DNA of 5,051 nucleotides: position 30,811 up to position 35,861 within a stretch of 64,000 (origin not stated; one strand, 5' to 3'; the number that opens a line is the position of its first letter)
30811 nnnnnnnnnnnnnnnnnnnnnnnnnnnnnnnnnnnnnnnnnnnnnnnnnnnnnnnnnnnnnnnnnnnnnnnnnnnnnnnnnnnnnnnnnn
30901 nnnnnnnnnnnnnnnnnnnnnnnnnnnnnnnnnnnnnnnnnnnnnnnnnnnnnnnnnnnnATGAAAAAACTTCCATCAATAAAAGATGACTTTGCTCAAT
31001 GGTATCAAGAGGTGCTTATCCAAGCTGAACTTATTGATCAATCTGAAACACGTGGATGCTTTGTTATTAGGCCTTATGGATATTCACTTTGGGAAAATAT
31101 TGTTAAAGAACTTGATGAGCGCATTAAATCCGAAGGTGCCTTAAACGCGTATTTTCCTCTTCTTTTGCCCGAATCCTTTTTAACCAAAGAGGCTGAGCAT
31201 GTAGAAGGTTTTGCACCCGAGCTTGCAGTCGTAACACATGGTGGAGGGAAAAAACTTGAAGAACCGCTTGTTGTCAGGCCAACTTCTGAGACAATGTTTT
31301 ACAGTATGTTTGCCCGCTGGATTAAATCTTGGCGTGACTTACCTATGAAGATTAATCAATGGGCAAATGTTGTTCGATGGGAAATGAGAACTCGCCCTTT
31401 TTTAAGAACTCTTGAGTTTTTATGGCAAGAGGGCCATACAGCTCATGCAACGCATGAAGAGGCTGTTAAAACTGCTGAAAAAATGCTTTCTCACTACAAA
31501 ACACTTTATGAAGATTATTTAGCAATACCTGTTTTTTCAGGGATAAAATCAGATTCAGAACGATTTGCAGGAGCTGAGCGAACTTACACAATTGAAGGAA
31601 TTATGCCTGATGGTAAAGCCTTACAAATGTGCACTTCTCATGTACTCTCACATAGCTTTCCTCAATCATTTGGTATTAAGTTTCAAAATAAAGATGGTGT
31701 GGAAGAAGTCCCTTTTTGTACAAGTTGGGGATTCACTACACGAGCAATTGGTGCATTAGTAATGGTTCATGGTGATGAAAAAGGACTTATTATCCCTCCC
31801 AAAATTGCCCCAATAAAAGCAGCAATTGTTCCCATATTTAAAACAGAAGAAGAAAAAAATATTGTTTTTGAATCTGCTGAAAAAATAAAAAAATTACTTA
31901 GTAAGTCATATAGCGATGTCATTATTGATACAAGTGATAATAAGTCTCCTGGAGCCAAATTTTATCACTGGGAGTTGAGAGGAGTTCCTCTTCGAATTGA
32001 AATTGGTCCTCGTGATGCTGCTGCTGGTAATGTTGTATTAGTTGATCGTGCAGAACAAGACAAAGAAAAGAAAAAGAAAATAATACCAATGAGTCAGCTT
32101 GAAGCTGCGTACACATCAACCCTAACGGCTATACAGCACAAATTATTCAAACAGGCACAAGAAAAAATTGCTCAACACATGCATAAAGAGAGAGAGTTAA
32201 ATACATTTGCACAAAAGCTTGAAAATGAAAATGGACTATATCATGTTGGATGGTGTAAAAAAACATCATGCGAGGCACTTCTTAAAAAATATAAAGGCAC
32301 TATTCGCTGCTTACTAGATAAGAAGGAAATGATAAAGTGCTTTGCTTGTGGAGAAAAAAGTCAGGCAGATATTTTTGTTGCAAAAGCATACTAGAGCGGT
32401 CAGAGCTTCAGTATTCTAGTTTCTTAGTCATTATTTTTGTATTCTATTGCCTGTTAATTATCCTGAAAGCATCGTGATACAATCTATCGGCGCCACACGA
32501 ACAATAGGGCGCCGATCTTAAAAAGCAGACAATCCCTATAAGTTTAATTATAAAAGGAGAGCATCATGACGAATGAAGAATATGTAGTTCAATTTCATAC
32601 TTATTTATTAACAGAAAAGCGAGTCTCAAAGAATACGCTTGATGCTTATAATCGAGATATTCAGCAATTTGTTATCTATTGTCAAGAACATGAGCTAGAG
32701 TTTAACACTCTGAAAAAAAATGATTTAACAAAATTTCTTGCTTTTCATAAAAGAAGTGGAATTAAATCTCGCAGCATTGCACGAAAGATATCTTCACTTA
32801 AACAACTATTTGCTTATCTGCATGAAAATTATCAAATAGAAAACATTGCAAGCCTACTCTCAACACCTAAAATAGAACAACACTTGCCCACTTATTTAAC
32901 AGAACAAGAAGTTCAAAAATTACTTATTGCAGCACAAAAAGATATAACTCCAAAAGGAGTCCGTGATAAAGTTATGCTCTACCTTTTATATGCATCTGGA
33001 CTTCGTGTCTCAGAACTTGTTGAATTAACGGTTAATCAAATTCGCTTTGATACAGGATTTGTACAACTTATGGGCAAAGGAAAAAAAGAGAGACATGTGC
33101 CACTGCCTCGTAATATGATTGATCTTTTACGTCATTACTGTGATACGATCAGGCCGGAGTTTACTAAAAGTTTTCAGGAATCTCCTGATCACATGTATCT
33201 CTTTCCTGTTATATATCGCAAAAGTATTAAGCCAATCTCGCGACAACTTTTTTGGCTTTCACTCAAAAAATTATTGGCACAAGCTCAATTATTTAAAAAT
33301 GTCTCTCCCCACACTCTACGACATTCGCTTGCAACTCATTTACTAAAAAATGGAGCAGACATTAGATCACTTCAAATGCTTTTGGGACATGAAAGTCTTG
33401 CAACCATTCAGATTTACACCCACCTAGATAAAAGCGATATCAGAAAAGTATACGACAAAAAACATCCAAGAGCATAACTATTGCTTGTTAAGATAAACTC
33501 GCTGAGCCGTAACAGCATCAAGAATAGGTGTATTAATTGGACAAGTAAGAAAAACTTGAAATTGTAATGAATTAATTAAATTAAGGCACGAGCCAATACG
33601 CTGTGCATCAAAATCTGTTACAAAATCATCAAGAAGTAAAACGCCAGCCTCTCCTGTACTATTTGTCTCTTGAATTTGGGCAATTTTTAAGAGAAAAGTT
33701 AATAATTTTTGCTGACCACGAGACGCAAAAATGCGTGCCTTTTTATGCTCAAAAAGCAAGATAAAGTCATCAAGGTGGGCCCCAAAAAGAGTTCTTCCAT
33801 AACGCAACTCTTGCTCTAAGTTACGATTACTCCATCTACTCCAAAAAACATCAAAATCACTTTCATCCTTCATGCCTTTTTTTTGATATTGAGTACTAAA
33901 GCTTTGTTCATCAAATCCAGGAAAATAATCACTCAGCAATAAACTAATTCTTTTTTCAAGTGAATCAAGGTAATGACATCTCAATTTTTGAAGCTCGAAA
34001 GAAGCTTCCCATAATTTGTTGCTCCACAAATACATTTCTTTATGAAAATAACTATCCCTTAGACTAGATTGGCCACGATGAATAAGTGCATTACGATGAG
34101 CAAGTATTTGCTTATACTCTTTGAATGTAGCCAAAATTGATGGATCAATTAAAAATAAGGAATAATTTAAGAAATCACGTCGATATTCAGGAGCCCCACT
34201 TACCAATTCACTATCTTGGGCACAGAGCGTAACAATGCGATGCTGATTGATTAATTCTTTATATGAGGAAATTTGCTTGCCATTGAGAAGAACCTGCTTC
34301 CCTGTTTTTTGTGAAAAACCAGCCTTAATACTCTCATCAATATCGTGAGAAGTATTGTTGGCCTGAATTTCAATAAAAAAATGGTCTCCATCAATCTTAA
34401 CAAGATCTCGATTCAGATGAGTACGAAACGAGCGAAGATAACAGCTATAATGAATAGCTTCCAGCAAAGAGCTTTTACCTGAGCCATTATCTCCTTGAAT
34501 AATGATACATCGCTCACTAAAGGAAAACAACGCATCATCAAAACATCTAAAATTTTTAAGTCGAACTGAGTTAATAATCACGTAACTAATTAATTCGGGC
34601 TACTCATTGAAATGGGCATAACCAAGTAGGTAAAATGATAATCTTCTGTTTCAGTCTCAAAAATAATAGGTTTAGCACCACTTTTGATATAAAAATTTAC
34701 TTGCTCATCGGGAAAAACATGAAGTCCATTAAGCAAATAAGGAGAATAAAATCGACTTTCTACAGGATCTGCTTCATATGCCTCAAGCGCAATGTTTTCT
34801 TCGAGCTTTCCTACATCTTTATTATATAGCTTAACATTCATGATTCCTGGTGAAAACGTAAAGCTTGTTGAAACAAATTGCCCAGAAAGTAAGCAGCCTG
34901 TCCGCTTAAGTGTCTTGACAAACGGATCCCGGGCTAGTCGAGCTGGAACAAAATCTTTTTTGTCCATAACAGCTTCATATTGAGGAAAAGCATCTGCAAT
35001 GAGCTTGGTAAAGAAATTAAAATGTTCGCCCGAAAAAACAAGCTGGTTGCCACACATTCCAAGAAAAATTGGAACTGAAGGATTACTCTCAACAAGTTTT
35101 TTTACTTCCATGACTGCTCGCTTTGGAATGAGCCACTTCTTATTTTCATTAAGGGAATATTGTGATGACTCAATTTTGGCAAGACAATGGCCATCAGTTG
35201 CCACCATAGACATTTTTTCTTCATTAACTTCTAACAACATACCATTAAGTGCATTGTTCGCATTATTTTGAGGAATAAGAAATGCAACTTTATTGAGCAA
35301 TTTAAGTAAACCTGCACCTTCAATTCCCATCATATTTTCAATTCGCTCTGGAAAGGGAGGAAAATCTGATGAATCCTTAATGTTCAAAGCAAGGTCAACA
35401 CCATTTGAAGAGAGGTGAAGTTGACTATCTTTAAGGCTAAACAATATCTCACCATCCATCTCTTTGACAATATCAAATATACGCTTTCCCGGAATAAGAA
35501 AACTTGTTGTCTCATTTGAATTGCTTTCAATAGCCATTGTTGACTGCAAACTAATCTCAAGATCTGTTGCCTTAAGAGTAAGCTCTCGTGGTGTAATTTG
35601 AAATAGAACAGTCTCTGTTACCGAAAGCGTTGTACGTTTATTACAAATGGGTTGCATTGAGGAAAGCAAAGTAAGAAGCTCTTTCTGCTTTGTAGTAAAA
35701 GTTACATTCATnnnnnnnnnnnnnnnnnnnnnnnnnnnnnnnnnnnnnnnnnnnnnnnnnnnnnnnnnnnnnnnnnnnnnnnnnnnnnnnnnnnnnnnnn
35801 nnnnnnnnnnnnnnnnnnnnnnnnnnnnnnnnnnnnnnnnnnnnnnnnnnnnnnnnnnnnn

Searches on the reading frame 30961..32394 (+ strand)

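Call 10: search_protein_families(library=ncbifam, proteins=[window:30961-32394:+])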
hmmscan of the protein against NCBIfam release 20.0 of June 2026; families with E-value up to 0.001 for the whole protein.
window:30961-32394:+ (477 aa): 6 families
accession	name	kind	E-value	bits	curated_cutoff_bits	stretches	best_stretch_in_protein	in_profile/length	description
TIGR00408.1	proS_fam_I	equivalog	8.8e-167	555.8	437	1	8-477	5-475/475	proline--tRNA ligase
NF008979.1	PRK12325.1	exception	4.1e-34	118.2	550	2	229-371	288-427/437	proline--tRNA ligase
NF006625.0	PRK09194.1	equivalog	5.1e-34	118.1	558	2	229-370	411-548/559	proline--tRNA ligase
TIGR00409.1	proS_fam_II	equivalog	4.2e-31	108.5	306.7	2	228-374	416-559/568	proline--tRNA ligase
TIGR00418.1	thrS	equivalog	2.7e-08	33.2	383.65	0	231-370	420-551/565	threonine--tRNA ligase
NF003211.1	PRK04173.1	equivalog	1.5e-06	27.3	312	1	276-368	356-442/454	glycine--tRNA ligase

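Call 11: search_protein_families(library=pfam, proteins=[window:30961-32394:+])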
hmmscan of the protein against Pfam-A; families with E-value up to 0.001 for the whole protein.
window:30961-32394:+ (477 aa): 3 families
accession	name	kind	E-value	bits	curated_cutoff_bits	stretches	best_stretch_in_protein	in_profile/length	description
PF00587.30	tRNA-synt_2b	-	1e-22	81.5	29.3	1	100-267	8-176/179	tRNA synthetase class II core domain (G, H, P, S and T)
PF03129.25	HGTP_anticodon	-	2.8e-13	50.3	21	1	287-370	2-81/94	Anticodon binding domain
PF09180.16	ProRS-C_1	-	4.8e-09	36.7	31.5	1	415-477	3-71/71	Prolyl-tRNA synthetase, C-terminal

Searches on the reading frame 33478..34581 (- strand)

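Call 10: search_protein_families(library=ncbifam, proteins=[window:33478-34581:-])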
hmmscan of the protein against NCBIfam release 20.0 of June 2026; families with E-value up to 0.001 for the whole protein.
window:33478-34581:- (367 aa): 13 families
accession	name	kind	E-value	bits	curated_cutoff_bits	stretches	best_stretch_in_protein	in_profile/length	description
TIGR00611.2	recf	equivalog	5e-81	272.5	172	1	3-347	1-338/339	DNA replication/repair protein RecF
NF010680.0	PRK14079.1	equivalog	4.5e-34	118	386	1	3-340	3-319/349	recombination protein F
NF041035.1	Rad50_Halo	equivalog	9.7e-12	44.1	1000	1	1-103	1-105/883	DNA double-strand break repair ATPase Rad50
NF002572.0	PRK02224.1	equivalog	1.6e-11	43.3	1087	1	1-100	1-102/888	DNA double-strand break repair ATPase Rad50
NF003034.1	PRK03918.1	equivalog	2.2e-11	42.5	700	1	1-91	1-96/878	DNA double-strand break repair ATPase Rad50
NF002244.0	PRK01156.1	equivalog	1.8e-10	39.6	847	1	1-105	1-107/895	DNA double-strand break repair ATPase Rad50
NF041034.1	Rad50_Sulf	equivalog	6.3e-10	37.6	1000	1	1-109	1-107/872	DNA double-strand break repair ATPase Rad50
NF053563.1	Rkd4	equivalog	2.4e-09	35.9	860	1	2-106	2-110/747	arcadin-4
NF041760.1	PtuA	equivalog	6.8e-09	35.1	500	1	2-45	51-94/524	retron Ec78 anti-phage system effector ATPase PtuA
TIGR00618.1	sbcc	subfamily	6.2e-07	27.7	478.5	1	1-50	1-54/1043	exonuclease subunit SbcC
NF038234.1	retron_eff_Eco8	equivalog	0.00035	19.3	250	1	1-45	1-45/679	retron Eco8 family effector endonuclease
NF045487.1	ASRP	equivalog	0.00045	18.9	300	0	13-108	4-85/593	archaea-specific SMC-related protein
NF047739.1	antiphage_MADS3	equivalog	0.00079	18.7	420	0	2-43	1-41/427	methylation-associated defense system AAA family ATPase MAD3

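Call 11: search_protein_families(library=pfam, proteins=[window:33478-34581:-])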
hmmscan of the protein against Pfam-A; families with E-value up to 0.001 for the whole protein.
window:33478-34581:- (367 aa): 6 families
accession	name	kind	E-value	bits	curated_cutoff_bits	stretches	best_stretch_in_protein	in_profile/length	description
PF02463.25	SMC_N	-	2.1e-17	63.7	40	1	3-363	2-212/220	RecF/RecN/SMC N terminal domain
PF13476.12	AAA_23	-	2.8e-14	54.7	27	1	5-111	1-121/201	AAA domain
PF13175.12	AAA_15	-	1e-13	52.1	32.1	1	1-234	1-191/374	AAA ATPase domain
PF13555.12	AAA_29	-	2.9e-06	27.3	27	1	4-44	2-43/61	P-loop containing region of AAA domain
PF13304.12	AAA_21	-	3.1e-05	24.6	27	0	28-65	4-38/304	AAA domain, putative AbiEii toxin, Type IV TA system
PF13514.12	AAA_27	-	0.00035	20.7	22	1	1-45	1-48/206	AAA domain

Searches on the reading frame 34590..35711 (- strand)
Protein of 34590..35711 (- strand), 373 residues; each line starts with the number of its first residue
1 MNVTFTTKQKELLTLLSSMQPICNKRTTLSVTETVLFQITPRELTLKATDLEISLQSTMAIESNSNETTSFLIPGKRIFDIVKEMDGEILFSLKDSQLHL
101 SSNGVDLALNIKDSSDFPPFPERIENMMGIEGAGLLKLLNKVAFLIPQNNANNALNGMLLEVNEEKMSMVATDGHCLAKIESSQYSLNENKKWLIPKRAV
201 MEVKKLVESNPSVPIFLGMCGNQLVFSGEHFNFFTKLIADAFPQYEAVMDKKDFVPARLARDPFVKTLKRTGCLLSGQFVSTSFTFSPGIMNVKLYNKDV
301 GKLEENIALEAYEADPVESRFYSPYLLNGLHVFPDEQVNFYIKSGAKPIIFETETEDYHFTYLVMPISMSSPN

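Call 10: search_protein_families(library=ncbifam, proteins=[window:34590-35711:-])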
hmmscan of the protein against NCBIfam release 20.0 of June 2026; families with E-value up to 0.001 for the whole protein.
window:34590-35711:- (373 aa): 3 families
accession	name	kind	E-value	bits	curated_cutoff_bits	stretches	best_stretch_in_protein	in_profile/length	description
TIGR00663.1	dnan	equivalog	1.2e-61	208.7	137.65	1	4-368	2-366/367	DNA polymerase III subunit beta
NF004184.0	PRK05643.3-2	equivalog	6.3e-27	94.5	443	1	7-368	5-374/375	DNA polymerase III subunit beta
NF011508.0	PRK14946.1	equivalog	2.8e-08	33.3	513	1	28-352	25-350/366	DNA polymerase III subunit beta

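Call 11: search_protein_families(library=pfam, proteins=[window:34590-35711:-])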
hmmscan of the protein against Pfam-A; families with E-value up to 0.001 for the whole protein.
window:34590-35711:- (373 aa): 3 families
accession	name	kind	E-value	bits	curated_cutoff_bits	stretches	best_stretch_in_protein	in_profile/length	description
PF00712.24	DNA_pol3_beta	-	6.9e-25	88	24.4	2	4-119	2-118/120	DNA polymerase III beta subunit, N-terminal domain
PF02767.21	DNA_pol3_beta_2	-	8.4e-25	87.7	27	2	133-244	5-116/116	DNA polymerase III beta subunit, central domain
PF02768.20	DNA_pol3_beta_3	-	1e-10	41.9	27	1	260-367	15-120/121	DNA polymerase III beta subunit, C-terminal domain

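Call 12: find_encoding_contigs(protein=window:34590-35711:-, flank=3000, max_places=6)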
Protein window:34590-35711:- (373 aa): 1 contig read that carries it; 1 place shown.
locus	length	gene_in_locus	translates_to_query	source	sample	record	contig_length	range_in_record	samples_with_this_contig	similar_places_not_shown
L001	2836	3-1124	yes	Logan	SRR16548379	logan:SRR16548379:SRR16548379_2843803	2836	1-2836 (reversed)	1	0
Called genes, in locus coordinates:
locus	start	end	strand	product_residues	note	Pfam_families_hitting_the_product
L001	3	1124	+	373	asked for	PF00712:DNA_pol3_beta, PF02767:DNA_pol3_beta_2, PF02768:DNA_pol3_beta_3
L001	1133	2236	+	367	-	PF02463:SMC_N, PF13175:AAA_15, PF13476:AAA_23, PF13555:AAA_29 (weak), PF13304:AAA_21 (faint)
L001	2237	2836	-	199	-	?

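Call 14: find_homologous_proteins(query=window:34590-35711:-, max_evalue=1e-30)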
Query window:34590-35711:- (373 aa): 1323 proteins with E <= 1e-30 among 5079 candidates; the best 120 are listed.
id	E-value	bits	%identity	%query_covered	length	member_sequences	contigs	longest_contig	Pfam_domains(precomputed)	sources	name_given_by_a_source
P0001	1.4e-243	825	100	100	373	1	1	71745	PF00712.25,PF02768.21,PF02767.22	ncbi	-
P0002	4.9e-211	718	85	99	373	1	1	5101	PF00712.25,PF02768.21,PF02767.22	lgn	-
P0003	9.3e-180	615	73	100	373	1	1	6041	PF00712.25,PF02768.21,PF02767.22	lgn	-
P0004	7.3e-173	593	71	99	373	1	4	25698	PF00712.25,PF02768.21,PF02767.22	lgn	-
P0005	2.6e-171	588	71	98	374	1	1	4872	PF00712.25,PF02768.21,PF02767.22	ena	-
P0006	3.6e-171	587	70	98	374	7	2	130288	PF00712.25,PF02768.21,PF02767.22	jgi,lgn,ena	-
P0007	1.3e-169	582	71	99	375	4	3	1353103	PF00712.25,PF02768.21,PF02767.22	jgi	jgi:DNA polymerase-3 subunit beta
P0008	2.7e-169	581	70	98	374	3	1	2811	PF00712.25,PF02768.21,PF02767.22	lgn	-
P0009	1.3e-168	579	69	99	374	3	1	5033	PF00712.25,PF02768.21,PF02767.22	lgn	-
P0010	4.7e-167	574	68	99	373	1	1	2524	PF00712.25,PF02768.21,PF02767.22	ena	-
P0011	3.5e-165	567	67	99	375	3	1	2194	PF00712.25,PF02768.21,PF02767.22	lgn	-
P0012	9.4e-165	566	68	99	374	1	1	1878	PF00712.25,PF02768.21,PF02767.22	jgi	jgi:DNA polymerase-3 subunit beta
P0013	1.0e-164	566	67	99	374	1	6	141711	PF00712.25,PF02768.21,PF02767.22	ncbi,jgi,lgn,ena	jgi:DNA polymerase-3 subunit beta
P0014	4.0e-164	564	67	99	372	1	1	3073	PF00712.25,PF02768.21,PF02767.22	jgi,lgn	-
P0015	4.5e-164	564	67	99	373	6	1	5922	PF00712.25,PF02768.21,PF02767.22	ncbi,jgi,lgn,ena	ncbi:MAG: DNA polymerase III subunit beta [Candidatus Babeliales bacterium]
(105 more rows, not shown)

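Call 16: find_encoding_contigs(protein=P0002, flank=5000, max_places=3)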
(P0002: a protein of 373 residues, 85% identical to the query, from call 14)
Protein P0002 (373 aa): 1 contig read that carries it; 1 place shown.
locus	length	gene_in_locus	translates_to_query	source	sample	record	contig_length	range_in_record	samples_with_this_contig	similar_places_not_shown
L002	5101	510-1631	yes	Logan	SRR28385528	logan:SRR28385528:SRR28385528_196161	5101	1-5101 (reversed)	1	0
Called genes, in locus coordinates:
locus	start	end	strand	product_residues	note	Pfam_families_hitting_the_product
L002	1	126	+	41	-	?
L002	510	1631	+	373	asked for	PF00712:DNA_pol3_beta, PF02767:DNA_pol3_beta_2, PF02768:DNA_pol3_beta_3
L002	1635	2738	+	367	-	PF02463:SMC_N, PF13175:AAA_15, PF13476:AAA_23, PF13555:AAA_29 (weak), PF13304:AAA_21 (faint)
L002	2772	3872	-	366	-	PF25174:Beta-prop_THOC3 (weak), PF23414:Beta-prop_EML_2, PF24814:WD40_Prp19 (weak), PF23381:Beta-prop_IFT122_1st, PF25175:Beta-prop_WDR5 (weak), PF24796:WDR55 (weak), PF25174:Beta-prop_THOC3, PF23381:Beta-prop_IFT122_1st, +11 more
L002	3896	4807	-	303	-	PF02899:Phage_int_SAM_1, PF13495:Phage_int_SAM_4 (weak), PF00589:Phage_integrase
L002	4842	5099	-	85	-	?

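Call 17: find_encoding_contigs(protein=P0003, flank=5000, max_places=3)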
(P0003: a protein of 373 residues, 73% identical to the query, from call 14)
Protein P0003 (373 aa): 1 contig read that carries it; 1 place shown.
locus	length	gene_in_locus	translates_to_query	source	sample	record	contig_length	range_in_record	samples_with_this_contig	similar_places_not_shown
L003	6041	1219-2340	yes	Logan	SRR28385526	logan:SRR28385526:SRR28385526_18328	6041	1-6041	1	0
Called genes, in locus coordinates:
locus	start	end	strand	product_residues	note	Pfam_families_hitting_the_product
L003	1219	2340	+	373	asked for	PF00712:DNA_pol3_beta, PF02767:DNA_pol3_beta_2, PF02768:DNA_pol3_beta_3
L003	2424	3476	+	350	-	PF02463:SMC_N, PF13304:AAA_21 (faint), PF13476:AAA_23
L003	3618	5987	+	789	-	-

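Call 18: find_encoding_contigs(protein=P0004, flank=5000, max_places=3)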
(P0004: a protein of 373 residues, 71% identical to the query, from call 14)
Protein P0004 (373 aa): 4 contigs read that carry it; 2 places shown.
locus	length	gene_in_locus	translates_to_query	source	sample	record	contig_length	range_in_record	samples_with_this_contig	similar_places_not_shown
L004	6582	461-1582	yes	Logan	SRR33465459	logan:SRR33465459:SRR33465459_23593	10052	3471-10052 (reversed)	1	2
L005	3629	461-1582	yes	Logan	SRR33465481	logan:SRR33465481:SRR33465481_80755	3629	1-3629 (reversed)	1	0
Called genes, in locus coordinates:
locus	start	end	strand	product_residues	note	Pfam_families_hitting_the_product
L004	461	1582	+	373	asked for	PF00712:DNA_pol3_beta, PF02767:DNA_pol3_beta_2, PF02768:DNA_pol3_beta_3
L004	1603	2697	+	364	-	PF02463:SMC_N, PF13175:AAA_15, PF13476:AAA_23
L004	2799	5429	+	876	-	PF12796:Ank_2 (faint), PF13606:Ank_3 (faint)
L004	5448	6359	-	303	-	PF02899:Phage_int_SAM_1, PF13495:Phage_int_SAM_4, PF00589:Phage_integrase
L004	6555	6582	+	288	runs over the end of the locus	PF12796:Ank_2, PF00023:Ank, PF12796:Ank_2, PF13637:Ank_4 (weak), PF00023:Ank, PF12796:Ank_2, PF13637:Ank_4, PF13857:Ank_5 (weak), +2 more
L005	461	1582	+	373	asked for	PF00712:DNA_pol3_beta, PF02767:DNA_pol3_beta_2, PF02768:DNA_pol3_beta_3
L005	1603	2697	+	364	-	PF02463:SMC_N, PF13175:AAA_15, PF13476:AAA_23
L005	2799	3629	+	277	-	?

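Call 22: find_encoding_contigs(protein=P0007, flank=5000, max_places=2)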
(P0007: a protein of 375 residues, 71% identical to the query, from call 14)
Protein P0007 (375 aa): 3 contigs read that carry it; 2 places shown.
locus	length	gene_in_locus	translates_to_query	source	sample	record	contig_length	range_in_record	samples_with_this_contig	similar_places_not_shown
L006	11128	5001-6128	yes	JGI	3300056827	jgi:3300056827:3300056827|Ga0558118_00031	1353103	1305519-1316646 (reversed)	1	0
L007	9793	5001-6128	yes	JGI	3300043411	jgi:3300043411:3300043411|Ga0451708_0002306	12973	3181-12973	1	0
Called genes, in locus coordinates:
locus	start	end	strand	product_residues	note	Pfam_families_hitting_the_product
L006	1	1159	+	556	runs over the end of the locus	-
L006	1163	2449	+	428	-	-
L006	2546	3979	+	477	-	PF00587:tRNA-synt_2b, PF03129:HGTP_anticodon, PF09180:ProRS-C_1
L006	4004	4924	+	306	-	PF02899:Phage_int_SAM_1, PF13495:Phage_int_SAM_4, PF00589:Phage_integrase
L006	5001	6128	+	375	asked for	PF00712:DNA_pol3_beta, PF02767:DNA_pol3_beta_2, PF02768:DNA_pol3_beta_3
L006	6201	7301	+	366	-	PF02463:SMC_N, PF13175:AAA_15, PF13476:AAA_23, PF13514:AAA_27 (weak), PF13555:AAA_29 (weak), PF13304:AAA_21 (faint)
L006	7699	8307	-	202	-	-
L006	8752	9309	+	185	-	PF13637:Ank_4 (faint)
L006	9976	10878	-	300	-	PF01435:Peptidase_M48 (weak)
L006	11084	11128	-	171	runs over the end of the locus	PF02075:RuvC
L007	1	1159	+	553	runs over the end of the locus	-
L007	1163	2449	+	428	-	-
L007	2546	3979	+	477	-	PF00587:tRNA-synt_2b, PF03129:HGTP_anticodon, PF09180:ProRS-C_1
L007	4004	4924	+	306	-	PF02899:Phage_int_SAM_1, PF13495:Phage_int_SAM_4, PF00589:Phage_integrase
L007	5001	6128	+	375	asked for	PF00712:DNA_pol3_beta, PF02767:DNA_pol3_beta_2, PF02768:DNA_pol3_beta_3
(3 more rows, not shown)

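Call 23: find_encoding_contigs(protein=P0006, flank=5000, max_places=2)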
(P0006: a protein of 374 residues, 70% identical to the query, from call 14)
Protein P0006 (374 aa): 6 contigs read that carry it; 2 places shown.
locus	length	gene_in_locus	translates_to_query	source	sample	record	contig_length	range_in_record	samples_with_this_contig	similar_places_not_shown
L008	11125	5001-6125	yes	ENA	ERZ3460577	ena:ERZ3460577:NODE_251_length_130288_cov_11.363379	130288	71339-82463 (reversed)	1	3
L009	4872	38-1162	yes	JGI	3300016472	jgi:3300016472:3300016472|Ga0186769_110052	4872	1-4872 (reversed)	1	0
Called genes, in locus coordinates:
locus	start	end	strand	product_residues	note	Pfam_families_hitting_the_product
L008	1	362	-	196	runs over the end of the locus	PF00625:Guanylate_kin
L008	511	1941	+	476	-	-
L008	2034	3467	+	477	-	PF00587:tRNA-synt_2b, PF03129:HGTP_anticodon, PF09180:ProRS-C_1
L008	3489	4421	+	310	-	PF02899:Phage_int_SAM_1, PF13102:Phage_int_SAM_5 (weak), PF00589:Phage_integrase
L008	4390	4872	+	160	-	-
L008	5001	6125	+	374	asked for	PF00712:DNA_pol3_beta, PF02767:DNA_pol3_beta_2, PF02768:DNA_pol3_beta_3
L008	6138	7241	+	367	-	PF02463:SMC_N, PF13175:AAA_15, PF13476:AAA_23, PF13304:AAA_21 (faint)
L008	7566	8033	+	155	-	-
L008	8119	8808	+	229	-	-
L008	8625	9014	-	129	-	-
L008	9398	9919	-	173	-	PF02075:RuvC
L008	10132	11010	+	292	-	-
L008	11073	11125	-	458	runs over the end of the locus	PF00772:DnaB, PF13481:AAA_25, PF03796:DnaB_C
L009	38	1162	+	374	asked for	PF00712:DNA_pol3_beta, PF02767:DNA_pol3_beta_2, PF02768:DNA_pol3_beta_3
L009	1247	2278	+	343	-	PF02463:SMC_N, PF13304:AAA_21 (faint), PF13476:AAA_23 (weak)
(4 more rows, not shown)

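Call 24: find_encoding_contigs(protein=P0013, flank=5000, max_places=2)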
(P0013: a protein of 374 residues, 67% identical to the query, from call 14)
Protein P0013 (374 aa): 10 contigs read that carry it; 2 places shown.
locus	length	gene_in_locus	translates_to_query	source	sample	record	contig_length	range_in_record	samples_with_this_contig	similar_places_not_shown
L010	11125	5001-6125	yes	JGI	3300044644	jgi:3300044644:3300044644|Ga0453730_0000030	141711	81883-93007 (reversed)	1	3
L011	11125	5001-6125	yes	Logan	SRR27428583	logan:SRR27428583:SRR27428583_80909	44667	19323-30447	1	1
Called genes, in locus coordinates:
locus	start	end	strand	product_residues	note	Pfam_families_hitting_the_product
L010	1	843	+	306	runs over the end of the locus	PF00892:EamA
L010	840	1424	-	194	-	PF00625:Guanylate_kin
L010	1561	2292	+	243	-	-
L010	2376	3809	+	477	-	PF00587:tRNA-synt_2b, PF03129:HGTP_anticodon, PF09180:ProRS-C_1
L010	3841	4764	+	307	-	PF02899:Phage_int_SAM_1, PF13495:Phage_int_SAM_4 (faint), PF00589:Phage_integrase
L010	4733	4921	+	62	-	-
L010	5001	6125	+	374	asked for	PF00712:DNA_pol3_beta, PF02767:DNA_pol3_beta_2, PF02768:DNA_pol3_beta_3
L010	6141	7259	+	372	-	PF02463:SMC_N, PF13175:AAA_15, PF13476:AAA_23, PF13304:AAA_21 (weak)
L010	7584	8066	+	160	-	-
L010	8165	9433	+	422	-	-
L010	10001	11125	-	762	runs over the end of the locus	-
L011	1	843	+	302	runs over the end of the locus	PF00892:EamA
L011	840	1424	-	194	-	PF00625:Guanylate_kin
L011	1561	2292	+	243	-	-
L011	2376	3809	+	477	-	PF00587:tRNA-synt_2b, PF03129:HGTP_anticodon, PF09180:ProRS-C_1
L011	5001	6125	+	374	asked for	PF00712:DNA_pol3_beta, PF02767:DNA_pol3_beta_2, PF02768:DNA_pol3_beta_3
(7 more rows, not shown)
